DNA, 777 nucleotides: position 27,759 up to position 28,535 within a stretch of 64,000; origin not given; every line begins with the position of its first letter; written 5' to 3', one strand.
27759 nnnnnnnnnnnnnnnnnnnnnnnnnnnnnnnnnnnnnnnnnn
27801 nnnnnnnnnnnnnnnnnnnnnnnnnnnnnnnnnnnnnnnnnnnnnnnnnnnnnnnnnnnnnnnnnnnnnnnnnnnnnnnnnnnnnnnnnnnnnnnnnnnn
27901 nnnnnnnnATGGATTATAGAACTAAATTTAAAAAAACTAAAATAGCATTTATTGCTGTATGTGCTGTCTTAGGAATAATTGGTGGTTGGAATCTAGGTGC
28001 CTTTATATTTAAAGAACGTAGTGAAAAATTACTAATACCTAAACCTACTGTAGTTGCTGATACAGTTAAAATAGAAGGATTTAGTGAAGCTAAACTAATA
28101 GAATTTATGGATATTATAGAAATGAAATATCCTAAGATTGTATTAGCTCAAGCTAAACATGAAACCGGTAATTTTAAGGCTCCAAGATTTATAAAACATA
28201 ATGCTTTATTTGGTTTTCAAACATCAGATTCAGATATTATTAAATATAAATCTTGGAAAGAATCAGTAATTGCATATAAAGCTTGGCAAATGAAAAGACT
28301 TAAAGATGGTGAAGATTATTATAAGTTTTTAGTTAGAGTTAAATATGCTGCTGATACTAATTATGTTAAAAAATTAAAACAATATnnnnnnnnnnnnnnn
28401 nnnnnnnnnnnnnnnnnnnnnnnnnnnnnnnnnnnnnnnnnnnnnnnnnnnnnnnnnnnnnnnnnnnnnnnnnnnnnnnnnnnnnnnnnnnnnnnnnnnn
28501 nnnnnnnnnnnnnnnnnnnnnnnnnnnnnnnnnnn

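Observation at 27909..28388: SAR-type glucosaminidase lysin inside the replication block, separate from a second lysis module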

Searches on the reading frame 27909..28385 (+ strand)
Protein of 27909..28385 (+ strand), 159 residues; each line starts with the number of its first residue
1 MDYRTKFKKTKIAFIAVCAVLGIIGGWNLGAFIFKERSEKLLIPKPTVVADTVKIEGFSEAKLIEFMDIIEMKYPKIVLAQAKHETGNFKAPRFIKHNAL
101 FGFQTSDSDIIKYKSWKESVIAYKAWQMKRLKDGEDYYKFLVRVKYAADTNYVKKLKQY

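Call 3: search_protein_families(library=pfam, proteins=[window:27909-28385:+], max_evalue=0.1)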
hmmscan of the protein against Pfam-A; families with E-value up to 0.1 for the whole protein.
window:27909-28385:+ (159 aa): 1 family
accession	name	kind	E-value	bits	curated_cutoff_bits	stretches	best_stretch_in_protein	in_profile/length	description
PF01832.25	Glucosaminidase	-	4.1e-11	44.1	30.2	1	74-158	14-116/123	Mannosyl-glycoprotein endo-beta-N-acetylglucosaminidase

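Call 4: search_protein_families(library=phrogs, proteins=[window:27909-28385:+], max_evalue=0.01)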
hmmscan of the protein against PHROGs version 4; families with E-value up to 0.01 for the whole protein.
window:27909-28385:+ (159 aa): 1 family
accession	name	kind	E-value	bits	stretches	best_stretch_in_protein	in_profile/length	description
phrog_21890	-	lysis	1.4e-05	26.2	1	76-157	29-123/186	endolysin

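Call 7: search_dna_similar(query=window:27909-28385:+, collection=phages, mode=protein, max_rows=30)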
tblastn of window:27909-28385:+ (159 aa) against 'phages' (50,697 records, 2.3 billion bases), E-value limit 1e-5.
Records with a match: 48; places in all: 48; records where one place covers at least 80% of the query: 7.
Best place of each record, by identity: <60% 48.
By first word of the organism name: Bacteroides 29; uncultured 10; Flavobacterium 4; IAS 2; Bacteriophage 1; Kolpuevirus 1; Kehishuvirus 1.
By host as written in the record: Bacteroides intestinalis DSM 108646 24; - 11; Flavobacterium sp. LMO8 4; Bacteroides cellulosilyticus 2; Bacteroides thetaiotaomicron VPI-5484 2; Bacteroides intestinalis APC919/174 2; Homo sapiens 2; Bacteroides thetaiotaomicron VPI-5486 1.
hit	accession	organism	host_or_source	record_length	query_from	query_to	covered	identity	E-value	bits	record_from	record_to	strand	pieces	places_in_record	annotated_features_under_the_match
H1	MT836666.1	Bacteriophage sp.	human fecal samples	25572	4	158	97%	33.3%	4e-15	77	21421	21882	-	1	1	record has no annotation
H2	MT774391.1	uncultured phage cr126_1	human feces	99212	2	157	98%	32.5%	2e-16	81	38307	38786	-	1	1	glycoside hydrolase/peptidoglycan hydrolase | hypothetical protein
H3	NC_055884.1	uncultured phage cr126_1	human feces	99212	2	157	98%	32.5%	2e-16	81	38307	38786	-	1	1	glycoside hydrolase/peptidoglycan hydrolase | hypothetical protein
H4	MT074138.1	Bacteroides phage DAC17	Bacteroides thetaiotaomicron VPI-5486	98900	14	157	91%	34.9%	1e-15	79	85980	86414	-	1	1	hypothetical protein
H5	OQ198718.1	Kolpuevirus sp. 'frurule'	Bacteroides cellulosilyticus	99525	14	157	91%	34.2%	8e-15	76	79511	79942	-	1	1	hypothetical protein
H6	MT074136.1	Bacteroides phage DAC15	Bacteroides thetaiotaomicron VPI-5484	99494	14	157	91%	34.2%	2e-14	75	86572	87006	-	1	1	hypothetical protein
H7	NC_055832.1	Bacteroides phage DAC15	Bacteroides thetaiotaomicron VPI-5484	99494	14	157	91%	34.2%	2e-14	75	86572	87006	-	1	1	hypothetical protein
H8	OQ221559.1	Bacteroides phage PhiCrAssBcn24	Bacteroides intestinalis DSM 108646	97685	45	158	72%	38.5%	3e-14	74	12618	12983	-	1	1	glycoside hydrolase/peptidoglycan hydrolase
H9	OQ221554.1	Bacteroides phage PhiCrAssBcn19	Bacteroides intestinalis DSM 108646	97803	45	158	72%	38.5%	3e-14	74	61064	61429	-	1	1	glycoside hydrolase/peptidoglycan hydrolase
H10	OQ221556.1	Bacteroides phage PhiCrAssBcn21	Bacteroides intestinalis DSM 108646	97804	45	158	72%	38.5%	3e-14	74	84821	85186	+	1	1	glycoside hydrolase/peptidoglycan hydrolase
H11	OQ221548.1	Bacteroides phage PhiCrAssBcn13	Bacteroides intestinalis DSM 108646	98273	45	158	72%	38.5%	3e-14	74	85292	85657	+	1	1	glycoside hydrolase/peptidoglycan hydrolase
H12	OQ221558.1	Bacteroides phage PhiCrAssBcn23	Bacteroides intestinalis DSM 108646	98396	45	158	72%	38.5%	3e-14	74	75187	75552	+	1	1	glycoside hydrolase/peptidoglycan hydrolase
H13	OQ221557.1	Bacteroides phage PhiCrAssBcn22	Bacteroides intestinalis DSM 108646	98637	45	158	72%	38.5%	3e-14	74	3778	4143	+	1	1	glycoside hydrolase/peptidoglycan hydrolase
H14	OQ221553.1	Bacteroides phage PhiCrAssBcn18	Bacteroides intestinalis DSM 108646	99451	45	158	72%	38.5%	3e-14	74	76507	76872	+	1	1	glycoside hydrolase/peptidoglycan hydrolase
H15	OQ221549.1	Bacteroides phage PhiCrAssBcn14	Bacteroides intestinalis DSM 108646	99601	45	158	72%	38.5%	3e-14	74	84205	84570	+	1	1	glycoside hydrolase/peptidoglycan hydrolase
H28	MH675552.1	Bacteroides phage crAss001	Bacteroides intestinalis APC919/174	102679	45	158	72%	38.5%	3e-14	74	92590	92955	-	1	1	glycoside hydrolase/peptidoglycan hydrolase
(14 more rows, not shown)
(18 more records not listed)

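Call 9: get_annotated_region(hit=H28, flank=6000)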
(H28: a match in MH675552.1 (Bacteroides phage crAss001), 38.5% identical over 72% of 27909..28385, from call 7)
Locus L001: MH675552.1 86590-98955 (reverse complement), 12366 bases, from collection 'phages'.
description: Bacteroides phage crAss001, complete genome.
organism: Bacteroides phage crAss001 (NCBI taxid 2301731)
taxonomy: Viruses; Duplodnaviria; Heunggongvirae; Uroviricota; Caudoviricetes; Crassvirales; Steigviridae; Asinivirinae; Kehishuvirus; Kehishuvirus primarius
host: Bacteroides intestinalis APC919/174; source: -; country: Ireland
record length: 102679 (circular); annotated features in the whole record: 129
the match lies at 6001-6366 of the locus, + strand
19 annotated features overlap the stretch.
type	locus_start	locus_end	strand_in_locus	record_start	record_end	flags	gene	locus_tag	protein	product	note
CDS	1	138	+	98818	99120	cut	-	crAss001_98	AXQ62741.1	hypothetical protein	Gp98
CDS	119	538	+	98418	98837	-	-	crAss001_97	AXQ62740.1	protein of unknown function DUF1360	Gp97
CDS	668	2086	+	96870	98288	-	-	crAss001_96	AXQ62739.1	TROVE domain-containing protein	Gp96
CDS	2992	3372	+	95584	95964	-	-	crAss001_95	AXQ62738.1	hypothetical protein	Gp95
CDS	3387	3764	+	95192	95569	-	-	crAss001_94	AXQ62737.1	hypothetical protein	Gp94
CDS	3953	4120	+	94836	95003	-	-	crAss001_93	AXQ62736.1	hypothetical protein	Gp93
CDS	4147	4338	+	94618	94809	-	-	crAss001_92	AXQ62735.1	hypothetical protein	Gp92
CDS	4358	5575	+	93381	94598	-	-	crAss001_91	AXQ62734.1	SPFH-domain/band7-family protein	Gp91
CDS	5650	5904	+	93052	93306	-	-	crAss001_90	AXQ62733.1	hypothetical protein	Gp90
CDS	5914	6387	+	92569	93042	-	-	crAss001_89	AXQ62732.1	glycoside hydrolase/peptidoglycan hydrolase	Gp89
CDS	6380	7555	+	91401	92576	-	-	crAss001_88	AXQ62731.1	putative HKD family nuclease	Gp88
CDS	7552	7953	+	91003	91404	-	-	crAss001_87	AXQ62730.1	hypothetical protein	Gp87; protein (N4 Gp49/phage Sf6 gene 66)-family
CDS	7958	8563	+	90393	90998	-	-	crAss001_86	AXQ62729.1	hypothetical protein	Gp86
CDS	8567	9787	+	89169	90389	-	-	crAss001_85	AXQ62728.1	replicative DNA helicase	Gp85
CDS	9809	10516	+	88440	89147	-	-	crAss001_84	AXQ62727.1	ATP/GTP-binding protein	Gp84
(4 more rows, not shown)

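Call 10: get_annotated_region(hit=H2, flank=6000)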
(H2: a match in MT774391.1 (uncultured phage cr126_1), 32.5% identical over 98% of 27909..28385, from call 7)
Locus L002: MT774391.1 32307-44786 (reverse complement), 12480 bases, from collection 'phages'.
description: Uncultured phage cr126_1, complete genome.
organism: uncultured phage cr126_1 (NCBI taxid 2772075)
taxonomy: Viruses; Duplodnaviria; Heunggongvirae; Uroviricota; Caudoviricetes; Crassvirales; Steigviridae; Asinivirinae; Kolpuevirus; Kolpuevirus hominis
host: -; source: human feces; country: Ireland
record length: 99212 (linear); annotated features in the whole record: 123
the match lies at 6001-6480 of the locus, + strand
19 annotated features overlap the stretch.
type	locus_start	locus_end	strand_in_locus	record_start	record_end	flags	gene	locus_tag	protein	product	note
CDS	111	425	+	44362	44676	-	-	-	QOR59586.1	hypothetical protein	gp_24996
CDS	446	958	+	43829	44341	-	-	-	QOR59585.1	hypothetical protein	gp_24995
CDS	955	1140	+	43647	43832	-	-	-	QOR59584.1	hypothetical protein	gp_24994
CDS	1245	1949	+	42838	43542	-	-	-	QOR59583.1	hypothetical protein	gp_24993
CDS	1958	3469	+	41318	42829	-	-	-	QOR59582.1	putative nicotinamide phosphoribosyltransferase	gp_24992; putative nicotinamide phosphoribosyl transferase [Bacillus phage BPS10C]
CDS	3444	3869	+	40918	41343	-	-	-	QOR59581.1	hypothetical protein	gp_24991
CDS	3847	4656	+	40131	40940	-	-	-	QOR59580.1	putative ribose-phosphate pyrophosphokinase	gp_24990; putative Ribose-phosphate pyrophosphokinase [Pseudomonas phage vB_PaeM_C2-10_Ab02]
CDS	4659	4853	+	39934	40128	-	-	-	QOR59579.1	hypothetical protein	gp_24989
CDS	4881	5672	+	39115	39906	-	-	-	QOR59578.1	SPFH domain/band 7 family protein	gp_24988; SPFH domain/Band 7 family [Cellulophaga phage phi17:2]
CDS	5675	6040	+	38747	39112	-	-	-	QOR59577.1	hypothetical protein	gp_24987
CDS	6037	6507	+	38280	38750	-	-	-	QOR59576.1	glycoside hydrolase/peptidoglycan hydrolase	gp_24986; Glycoside hydrolase/peptidoglycan hydrolase [phiCrAss001]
CDS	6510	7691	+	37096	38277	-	-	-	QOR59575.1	putative HKD family nuclease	gp_24985; putative HKD family nuclease [phiCrAss001]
CDS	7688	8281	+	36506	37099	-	-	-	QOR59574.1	hypothetical protein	gp_24984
CDS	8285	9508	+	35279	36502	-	-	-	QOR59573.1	replicative DNA helicase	gp_24983; Replicative DNA helicase [phiCrAss001]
CDS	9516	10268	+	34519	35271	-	-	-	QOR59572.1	ATP/GTP-binding protein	gp_24982; Phage ATP/GTP-binding protein [phiCrAss001]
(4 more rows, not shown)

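Call 13: find_homologous_proteins(query=window:27909-28385:+, max_evalue=0.001)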
Query window:27909-28385:+ (159 aa): 111 proteins with E <= 0.001 among 133 candidates.
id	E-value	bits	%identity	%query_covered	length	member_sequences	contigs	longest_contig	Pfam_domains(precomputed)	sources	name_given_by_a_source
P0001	1.2e-99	348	100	100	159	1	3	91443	PF01832.26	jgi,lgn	-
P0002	1.7e-93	328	94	100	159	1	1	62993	PF01832.26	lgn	-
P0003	2.6e-84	298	83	100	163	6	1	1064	PF01832.26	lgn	-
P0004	2.1e-83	295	81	100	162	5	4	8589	PF01832.26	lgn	-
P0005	4.1e-83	294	82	100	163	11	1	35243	PF01832.26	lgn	-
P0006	1.2e-80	286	79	100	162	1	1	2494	PF01832.26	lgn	-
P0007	1.4e-78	280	81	100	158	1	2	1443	PF01832.26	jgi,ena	jgi:hypothetical protein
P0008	8.6e-75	267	76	100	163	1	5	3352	PF01832.26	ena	-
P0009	4.1e-74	265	77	100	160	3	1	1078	PF01832.26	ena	-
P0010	9.3e-74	264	75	100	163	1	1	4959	PF01832.26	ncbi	-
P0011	5.0e-73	262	76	100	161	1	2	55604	PF01832.26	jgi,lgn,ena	jgi:hypothetical protein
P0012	1.3e-71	257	73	100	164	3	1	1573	PF01832.26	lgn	-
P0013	1.5e-71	257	73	100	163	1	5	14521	PF01832.26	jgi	-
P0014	3.7e-71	256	73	100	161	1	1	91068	PF01832.26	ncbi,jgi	jgi:hypothetical protein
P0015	7.3e-71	255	71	100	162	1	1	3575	PF01832.26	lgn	-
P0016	9.0e-71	254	73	100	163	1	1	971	PF01832.26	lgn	-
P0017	1.7e-70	254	74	100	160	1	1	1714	PF01832.26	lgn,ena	-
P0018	2.1e-70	253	74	100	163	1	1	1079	PF01832.26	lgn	-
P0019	6.0e-70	252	71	100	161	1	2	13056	PF01832.26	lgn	-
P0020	9.9e-70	251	70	100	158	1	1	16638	PF01832.26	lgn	-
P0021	4.3e-69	249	71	100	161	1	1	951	PF01832.26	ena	-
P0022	5.4e-69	249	71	100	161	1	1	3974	PF01832.26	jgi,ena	jgi:hypothetical protein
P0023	2.1e-68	247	71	100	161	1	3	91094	PF01832.26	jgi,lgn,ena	jgi:hypothetical protein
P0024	1.6e-67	244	69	100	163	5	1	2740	PF01832.26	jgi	-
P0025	7.4e-67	242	69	100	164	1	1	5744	PF01832.26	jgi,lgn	-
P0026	7.9e-67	242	67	100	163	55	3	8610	PF01832.26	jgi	-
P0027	3.8e-66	239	68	100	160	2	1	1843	PF01832.26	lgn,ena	-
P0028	6.5e-66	239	69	100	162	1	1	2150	PF01832.26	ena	-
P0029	7.6e-66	238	68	100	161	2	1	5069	PF01832.26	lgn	-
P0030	2.1e-65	237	69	100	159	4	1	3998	PF01832.26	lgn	-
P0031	2.1e-64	234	68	100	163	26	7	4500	PF01832.26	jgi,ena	jgi:hypothetical protein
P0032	5.2e-63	229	65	100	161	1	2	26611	PF01832.26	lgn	-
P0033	7.5e-62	225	65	100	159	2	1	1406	PF01832.26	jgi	-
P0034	1.4e-61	225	66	100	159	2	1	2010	PF01832.26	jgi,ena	jgi:flagellum-specific peptidoglycan hydrolase FlgJ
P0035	2.9e-61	224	62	100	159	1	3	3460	PF01832.26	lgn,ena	-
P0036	3.0e-61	224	65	100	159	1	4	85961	PF01832.26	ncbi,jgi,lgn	jgi:hypothetical protein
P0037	3.6e-61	223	62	100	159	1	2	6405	PF01832.26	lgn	-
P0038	4.4e-61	223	66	100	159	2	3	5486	PF01832.26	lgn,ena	-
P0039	5.8e-61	223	62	100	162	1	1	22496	PF01832.26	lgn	-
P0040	5.9e-61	223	65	100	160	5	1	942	PF01832.26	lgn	-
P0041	8.8e-61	222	62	100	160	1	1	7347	PF01832.26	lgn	-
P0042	1.2e-60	222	62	100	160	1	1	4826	PF01832.26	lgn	-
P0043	2.1e-60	221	64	100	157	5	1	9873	PF01832.26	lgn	-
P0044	3.3e-60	220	61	100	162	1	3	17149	PF01832.26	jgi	-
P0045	5.6e-60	219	61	100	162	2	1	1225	PF01832.26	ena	-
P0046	7.2e-60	219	64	100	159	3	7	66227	PF01832.26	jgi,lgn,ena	-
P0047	1.8e-59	218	64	100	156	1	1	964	PF01832.26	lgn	-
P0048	1.5e-57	211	63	100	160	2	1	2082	PF01832.26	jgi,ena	-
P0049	2.7e-57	211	64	100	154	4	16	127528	PF01832.26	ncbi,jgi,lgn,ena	jgi:hypothetical protein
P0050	6.8e-53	196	59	100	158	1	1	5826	PF01832.26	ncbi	-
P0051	2.3e-51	191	59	100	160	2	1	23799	PF01832.26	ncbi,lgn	-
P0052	2.8e-51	191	59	100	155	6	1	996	PF01832.26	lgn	-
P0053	6.2e-50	187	59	100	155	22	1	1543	PF01832.26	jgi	-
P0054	9.8e-50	186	59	100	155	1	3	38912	PF01832.26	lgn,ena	-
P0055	1.0e-49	186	58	100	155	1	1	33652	PF01832.26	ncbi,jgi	jgi:uncharacterized FlgJ-related protein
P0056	1.2e-49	186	59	100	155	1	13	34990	PF01832.26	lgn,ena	-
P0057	1.7e-49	185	58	100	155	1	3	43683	PF01832.26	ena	-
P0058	3.0e-49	185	58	100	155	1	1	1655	PF01832.26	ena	-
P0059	4.2e-49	184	58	100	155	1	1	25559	PF01832.26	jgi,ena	-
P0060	4.9e-49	184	58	100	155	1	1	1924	PF01832.26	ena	-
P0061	2.2e-48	182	57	100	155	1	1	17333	PF01832.26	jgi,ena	-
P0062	2.3e-48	182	54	100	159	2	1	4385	PF01832.26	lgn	-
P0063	2.6e-48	181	58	100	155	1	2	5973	PF01832.26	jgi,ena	jgi:uncharacterized FlgJ-related protein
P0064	3.5e-48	181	56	100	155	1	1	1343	PF01832.26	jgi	jgi:uncharacterized FlgJ-related protein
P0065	5.5e-48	180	56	100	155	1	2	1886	PF01832.26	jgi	-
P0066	9.2e-48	180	56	100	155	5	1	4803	PF01832.26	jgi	jgi:uncharacterized FlgJ-related protein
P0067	9.3e-48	180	56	100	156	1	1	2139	PF01832.26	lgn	-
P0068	1.9e-45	172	54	99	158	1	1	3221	PF01832.26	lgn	-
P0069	5.3e-45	171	58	94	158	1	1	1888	PF01832.26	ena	-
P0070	6.2e-45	171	55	100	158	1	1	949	PF01832.26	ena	-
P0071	2.4e-44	169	59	82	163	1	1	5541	PF01832.26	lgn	-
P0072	2.6e-44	168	53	100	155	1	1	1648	PF01832.26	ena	-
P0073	1.4e-43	166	52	100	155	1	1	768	PF01832.26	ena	-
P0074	2.5e-43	165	52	99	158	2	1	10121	PF01832.26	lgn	-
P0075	2.6e-43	165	61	77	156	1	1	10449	PF01832.26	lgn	-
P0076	1.5e-42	163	52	100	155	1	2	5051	PF01832.26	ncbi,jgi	-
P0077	7.2e-42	161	53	100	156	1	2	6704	PF01832.26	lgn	-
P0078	1.7e-40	156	51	100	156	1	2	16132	PF01832.26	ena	-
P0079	1.8e-40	156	62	76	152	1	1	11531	PF01832.26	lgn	-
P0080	3.2e-40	155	59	76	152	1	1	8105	PF01832.26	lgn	-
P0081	3.3e-40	155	52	99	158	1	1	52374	PF01832.26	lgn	-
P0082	4.1e-40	155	55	92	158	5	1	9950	PF01832.26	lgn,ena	-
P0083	3.5e-39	152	66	72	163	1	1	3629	PF01832.26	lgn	-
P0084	4.1e-39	152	63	72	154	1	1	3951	PF01832.26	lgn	-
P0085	6.9e-39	151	67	64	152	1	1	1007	PF01832.26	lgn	-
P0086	8.4e-39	151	62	70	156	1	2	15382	PF01832.26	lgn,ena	-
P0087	1.5e-38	150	52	90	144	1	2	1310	PF01832.26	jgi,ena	-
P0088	9.9e-38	147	70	58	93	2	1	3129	PF01832.26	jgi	jgi:flagellum-specific peptidoglycan hydrolase FlgJ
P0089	2.0e-37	146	72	58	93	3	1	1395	PF01832.26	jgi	jgi:flagellum-specific peptidoglycan hydrolase FlgJ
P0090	4.8e-37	145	49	100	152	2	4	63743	PF01832.26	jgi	-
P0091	1.5e-36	143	70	58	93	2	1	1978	PF01832.26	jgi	jgi:flagellum-specific peptidoglycan hydrolase FlgJ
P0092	1.5e-35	140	48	100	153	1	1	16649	PF01832.26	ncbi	-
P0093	1.4e-33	134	55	74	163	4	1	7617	PF01832.26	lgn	-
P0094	3.4e-31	126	52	98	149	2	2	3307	PF01832.26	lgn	-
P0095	6.5e-30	122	58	74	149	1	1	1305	PF01832.26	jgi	jgi:flagellum-specific peptidoglycan hydrolase FlgJ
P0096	1.9e-28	117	51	78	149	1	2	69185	PF01832.26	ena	-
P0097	8.3e-18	82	40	87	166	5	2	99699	PF01832.26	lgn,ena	-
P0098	7.9e-17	79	50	56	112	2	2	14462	PF01832.26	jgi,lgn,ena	-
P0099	3.0e-16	77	48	56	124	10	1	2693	PF01832.26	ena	-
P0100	1.1e-15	76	45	55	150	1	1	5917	PF01832.26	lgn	-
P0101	3.6e-15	74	49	55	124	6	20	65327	PF01832.26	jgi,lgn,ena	jgi:flagellum-specific peptidoglycan hydrolase FlgJ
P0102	1.4e-14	72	53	55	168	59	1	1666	PF01832.26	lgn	-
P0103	1.8e-14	72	47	53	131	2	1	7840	PF01832.26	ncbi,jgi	jgi:flagellum-specific peptidoglycan hydrolase FlgJ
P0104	4.0e-14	70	35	92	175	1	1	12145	PF01832.26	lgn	-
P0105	6.2e-14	70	38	70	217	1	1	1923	PF01476.27,PF01832.26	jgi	jgi:LysM repeat protein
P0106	1.8e-13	68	43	62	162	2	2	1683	PF01832.26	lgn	-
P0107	8.1e-13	66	46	57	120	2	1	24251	PF01832.26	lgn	-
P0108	1.5e-11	62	34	89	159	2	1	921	PF01832.26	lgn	-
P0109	1.0e-9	56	33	74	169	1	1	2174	PF01832.26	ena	-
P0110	4.7e-9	54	34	71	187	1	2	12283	PF01832.26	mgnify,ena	mgnify:CR=1 FL=1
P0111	4.6e-8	51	41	60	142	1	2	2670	PF01832.26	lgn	-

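Call 14: search_solved_structures(query=window:27909-28385:+, max_evalue=1, show_alignments=3)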
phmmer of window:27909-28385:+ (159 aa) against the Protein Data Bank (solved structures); distinct sequences matched with E-value up to 1: 2.
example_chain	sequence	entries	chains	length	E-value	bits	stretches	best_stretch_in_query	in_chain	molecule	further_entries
4qdn_A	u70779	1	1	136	0.4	13.6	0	104-155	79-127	Flagellar protein FlgJ [peptidoglycan hydrolase]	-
1eje_A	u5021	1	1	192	0.71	12.7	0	36-87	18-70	FMN-BINDING PROTEIN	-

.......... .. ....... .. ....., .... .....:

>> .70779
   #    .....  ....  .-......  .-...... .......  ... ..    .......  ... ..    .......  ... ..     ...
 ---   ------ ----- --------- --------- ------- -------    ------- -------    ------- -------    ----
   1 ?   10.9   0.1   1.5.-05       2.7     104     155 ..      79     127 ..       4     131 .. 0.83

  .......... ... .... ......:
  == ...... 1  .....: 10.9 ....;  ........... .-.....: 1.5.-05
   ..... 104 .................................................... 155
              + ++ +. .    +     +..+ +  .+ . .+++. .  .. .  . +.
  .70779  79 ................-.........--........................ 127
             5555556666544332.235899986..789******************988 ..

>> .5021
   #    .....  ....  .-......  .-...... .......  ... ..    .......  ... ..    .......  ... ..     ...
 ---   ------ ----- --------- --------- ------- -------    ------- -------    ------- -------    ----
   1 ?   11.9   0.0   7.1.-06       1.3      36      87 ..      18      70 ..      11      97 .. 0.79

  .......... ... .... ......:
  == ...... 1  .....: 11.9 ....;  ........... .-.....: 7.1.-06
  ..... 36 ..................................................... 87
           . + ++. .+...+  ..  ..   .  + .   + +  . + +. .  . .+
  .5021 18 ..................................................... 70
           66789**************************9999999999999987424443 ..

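Call 29: find_encoding_contigs(protein=P0001, flank=4000, max_places=3)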
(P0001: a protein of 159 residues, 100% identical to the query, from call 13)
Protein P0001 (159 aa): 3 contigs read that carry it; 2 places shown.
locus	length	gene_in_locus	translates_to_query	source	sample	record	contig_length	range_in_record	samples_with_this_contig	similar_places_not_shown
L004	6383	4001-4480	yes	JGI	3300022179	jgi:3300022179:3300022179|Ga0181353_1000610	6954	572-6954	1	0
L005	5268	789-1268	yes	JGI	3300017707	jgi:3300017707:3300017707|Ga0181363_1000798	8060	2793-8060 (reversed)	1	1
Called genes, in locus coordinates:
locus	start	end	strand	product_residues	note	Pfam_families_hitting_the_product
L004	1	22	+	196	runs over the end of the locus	?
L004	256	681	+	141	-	-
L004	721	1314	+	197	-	-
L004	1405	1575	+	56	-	-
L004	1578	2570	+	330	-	-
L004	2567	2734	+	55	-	-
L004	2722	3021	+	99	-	-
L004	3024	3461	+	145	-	-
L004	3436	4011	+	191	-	PF06356:DUF1064 (faint)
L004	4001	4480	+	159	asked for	PF01832:Glucosaminidase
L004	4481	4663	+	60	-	-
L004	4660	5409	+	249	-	PF02739:5_3_exonuc_N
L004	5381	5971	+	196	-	-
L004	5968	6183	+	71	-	-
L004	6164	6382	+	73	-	?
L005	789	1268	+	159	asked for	PF01832:Glucosaminidase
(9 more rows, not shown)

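Call 30: find_encoding_contigs(protein=P0049, flank=5000, max_places=3)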
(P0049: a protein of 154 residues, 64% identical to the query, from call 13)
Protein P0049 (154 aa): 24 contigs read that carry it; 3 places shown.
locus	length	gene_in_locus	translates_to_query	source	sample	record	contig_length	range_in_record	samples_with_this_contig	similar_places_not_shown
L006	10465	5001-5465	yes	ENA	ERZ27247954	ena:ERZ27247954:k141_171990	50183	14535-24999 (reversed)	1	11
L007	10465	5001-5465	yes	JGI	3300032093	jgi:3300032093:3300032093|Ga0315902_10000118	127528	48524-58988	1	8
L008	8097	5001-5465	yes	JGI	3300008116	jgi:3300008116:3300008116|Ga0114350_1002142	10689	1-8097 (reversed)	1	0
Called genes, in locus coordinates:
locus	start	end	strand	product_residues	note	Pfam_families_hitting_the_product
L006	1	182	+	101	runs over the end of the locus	-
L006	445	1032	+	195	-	-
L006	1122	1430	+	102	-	-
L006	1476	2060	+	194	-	-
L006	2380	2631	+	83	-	-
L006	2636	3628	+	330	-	-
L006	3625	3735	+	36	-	-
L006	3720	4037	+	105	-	-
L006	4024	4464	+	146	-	-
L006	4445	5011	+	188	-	PF06356:DUF1064 (faint)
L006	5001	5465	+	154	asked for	PF01832:Glucosaminidase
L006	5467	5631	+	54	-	-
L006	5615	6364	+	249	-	PF02739:5_3_exonuc_N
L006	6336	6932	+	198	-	-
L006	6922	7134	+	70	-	-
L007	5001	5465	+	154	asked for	PF01832:Glucosaminidase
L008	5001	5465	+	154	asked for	PF01832:Glucosaminidase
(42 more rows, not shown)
